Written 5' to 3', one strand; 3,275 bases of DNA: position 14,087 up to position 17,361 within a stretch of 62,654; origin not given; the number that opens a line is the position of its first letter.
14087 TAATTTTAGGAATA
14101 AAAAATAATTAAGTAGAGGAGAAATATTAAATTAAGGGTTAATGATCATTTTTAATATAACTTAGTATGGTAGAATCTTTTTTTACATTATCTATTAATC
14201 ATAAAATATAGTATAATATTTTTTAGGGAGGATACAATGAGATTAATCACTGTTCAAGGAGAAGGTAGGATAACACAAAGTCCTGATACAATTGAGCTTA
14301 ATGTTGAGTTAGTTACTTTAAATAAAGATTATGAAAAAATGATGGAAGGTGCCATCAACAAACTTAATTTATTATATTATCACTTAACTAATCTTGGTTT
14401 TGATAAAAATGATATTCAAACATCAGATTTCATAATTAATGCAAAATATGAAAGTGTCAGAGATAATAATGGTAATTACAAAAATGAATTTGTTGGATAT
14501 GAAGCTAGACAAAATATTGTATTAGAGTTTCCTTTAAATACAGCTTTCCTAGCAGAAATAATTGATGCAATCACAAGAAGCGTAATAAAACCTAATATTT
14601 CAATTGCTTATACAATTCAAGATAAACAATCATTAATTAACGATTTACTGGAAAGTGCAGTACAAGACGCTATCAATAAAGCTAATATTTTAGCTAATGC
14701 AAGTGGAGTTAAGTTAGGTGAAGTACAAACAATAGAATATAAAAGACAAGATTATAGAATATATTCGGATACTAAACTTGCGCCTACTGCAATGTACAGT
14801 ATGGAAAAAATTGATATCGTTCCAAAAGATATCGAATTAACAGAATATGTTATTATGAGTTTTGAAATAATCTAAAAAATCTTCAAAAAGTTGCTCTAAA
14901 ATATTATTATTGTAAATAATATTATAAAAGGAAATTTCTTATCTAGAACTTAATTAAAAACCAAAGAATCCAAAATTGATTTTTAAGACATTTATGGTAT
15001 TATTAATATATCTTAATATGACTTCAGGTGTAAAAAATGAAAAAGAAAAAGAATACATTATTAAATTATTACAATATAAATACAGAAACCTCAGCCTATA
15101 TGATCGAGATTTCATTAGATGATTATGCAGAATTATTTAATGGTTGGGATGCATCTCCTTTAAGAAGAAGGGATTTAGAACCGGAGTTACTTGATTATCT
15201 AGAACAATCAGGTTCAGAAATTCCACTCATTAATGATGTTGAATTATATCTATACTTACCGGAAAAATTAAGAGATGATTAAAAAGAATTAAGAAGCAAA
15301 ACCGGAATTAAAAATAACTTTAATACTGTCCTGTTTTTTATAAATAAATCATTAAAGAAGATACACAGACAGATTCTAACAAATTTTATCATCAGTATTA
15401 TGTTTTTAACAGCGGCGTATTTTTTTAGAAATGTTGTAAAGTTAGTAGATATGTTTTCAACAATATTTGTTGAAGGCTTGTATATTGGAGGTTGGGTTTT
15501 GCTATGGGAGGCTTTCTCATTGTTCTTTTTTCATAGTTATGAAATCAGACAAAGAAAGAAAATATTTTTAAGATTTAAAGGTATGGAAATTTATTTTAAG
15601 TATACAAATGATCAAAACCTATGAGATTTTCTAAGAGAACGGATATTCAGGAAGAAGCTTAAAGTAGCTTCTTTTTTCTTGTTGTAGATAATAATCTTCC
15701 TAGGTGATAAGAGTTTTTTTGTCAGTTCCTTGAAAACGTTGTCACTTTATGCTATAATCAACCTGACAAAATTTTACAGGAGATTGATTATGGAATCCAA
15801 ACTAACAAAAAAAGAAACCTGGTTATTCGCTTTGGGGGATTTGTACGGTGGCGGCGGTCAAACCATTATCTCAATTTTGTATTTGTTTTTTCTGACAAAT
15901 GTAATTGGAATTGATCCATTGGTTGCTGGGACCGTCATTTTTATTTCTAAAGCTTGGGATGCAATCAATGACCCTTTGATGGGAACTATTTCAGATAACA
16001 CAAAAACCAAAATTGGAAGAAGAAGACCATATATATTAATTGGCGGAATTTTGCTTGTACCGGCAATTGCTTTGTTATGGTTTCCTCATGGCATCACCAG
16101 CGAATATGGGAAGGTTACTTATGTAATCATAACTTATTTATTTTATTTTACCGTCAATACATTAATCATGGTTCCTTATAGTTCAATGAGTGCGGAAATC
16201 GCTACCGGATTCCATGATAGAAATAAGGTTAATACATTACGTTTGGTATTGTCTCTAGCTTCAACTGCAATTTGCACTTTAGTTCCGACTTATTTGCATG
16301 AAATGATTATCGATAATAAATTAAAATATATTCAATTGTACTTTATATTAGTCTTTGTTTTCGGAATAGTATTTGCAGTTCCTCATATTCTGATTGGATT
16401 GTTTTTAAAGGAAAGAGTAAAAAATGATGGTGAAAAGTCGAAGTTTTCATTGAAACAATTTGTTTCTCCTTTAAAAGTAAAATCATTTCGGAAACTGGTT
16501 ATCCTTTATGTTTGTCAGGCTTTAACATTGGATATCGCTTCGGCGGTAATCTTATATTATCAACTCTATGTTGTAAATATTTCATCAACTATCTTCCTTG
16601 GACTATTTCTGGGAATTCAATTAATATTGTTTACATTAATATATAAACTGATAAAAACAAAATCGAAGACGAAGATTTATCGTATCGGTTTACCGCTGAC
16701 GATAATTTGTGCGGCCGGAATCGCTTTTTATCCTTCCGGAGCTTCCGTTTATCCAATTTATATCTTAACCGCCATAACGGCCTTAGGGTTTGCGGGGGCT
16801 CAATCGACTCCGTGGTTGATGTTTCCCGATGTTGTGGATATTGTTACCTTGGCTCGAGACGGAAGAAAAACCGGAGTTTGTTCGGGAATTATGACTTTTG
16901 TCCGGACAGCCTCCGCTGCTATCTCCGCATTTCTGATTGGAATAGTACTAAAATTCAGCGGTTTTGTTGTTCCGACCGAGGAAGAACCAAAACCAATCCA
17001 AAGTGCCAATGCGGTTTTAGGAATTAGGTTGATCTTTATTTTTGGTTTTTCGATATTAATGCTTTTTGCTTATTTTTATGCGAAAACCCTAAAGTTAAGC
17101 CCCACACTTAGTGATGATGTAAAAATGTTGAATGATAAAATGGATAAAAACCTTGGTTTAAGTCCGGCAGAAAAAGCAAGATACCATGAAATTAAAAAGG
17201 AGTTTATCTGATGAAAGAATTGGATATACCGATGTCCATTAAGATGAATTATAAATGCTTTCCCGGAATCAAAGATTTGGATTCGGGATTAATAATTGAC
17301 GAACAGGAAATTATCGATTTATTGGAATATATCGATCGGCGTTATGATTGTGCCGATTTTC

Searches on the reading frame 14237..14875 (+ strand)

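Call 7: search_protein_families(library=pfam, proteins=[window:14237-14875:+], max_evalue=0.001)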
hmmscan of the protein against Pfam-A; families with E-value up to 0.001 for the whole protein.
window:14237-14875:+ (212 aa): 1 family
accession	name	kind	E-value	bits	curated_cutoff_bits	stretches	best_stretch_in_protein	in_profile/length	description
PF04402.19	SIMPL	-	5.6e-31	108.8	25.2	1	4-205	1-201/205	Protein of unknown function (DUF541)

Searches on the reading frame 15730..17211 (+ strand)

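Call 8: search_protein_families(library=pfam, proteins=[window:15730-17211:+], max_evalue=0.001)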
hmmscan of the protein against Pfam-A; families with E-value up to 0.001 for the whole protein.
window:15730-17211:+ (493 aa): 3 families
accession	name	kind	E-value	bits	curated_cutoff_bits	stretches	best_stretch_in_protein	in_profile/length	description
PF13347.12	MFS_2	-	1.2e-60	205.7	27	1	33-449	2-418/427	MFS/sugar transport protein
PF07690.21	MFS_1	-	1.8e-15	57.2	33.4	1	41-399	10-346/347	Major Facilitator Superfamily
PF11992.13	TgpA_N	-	0.00039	19.9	30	0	257-398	76-171/333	TgpA N-terminal domain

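Call 85: search_protein_families(library=ncbifam, proteins=[window:15730-17211:+], max_evalue=0.001)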
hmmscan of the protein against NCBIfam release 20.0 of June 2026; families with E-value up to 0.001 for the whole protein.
window:15730-17211:+ (493 aa): 6 families
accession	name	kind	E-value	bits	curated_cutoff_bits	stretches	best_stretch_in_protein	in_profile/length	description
TIGR00792.1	gph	subfamily_domain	2e-54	184.9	231.35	1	36-456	7-422/437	glycoside-pentoside-hexuronide (GPH):cation symporter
NF007749.0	PRK10429.1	equivalog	3.1e-43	148.3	456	1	25-474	3-454/473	melibiose:sodium transporter MelB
NF007237.0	PRK09669.1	subfamily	8.4e-35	120.3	610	1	22-448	3-422/461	putative symporter YagG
NF007353.0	PRK09848.1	equivalog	1.4e-28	99.9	528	1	22-452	2-425/457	glucuronide transporter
NF008526.0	PRK11462.1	equivalog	2.9e-25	89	836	1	49-416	30-394/460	glycoside-pentoside-hexuronide family transporter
TIGR01301.1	GPH_sucrose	subfamily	7.7e-06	25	511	1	59-128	34-103/476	sucrose/proton symporter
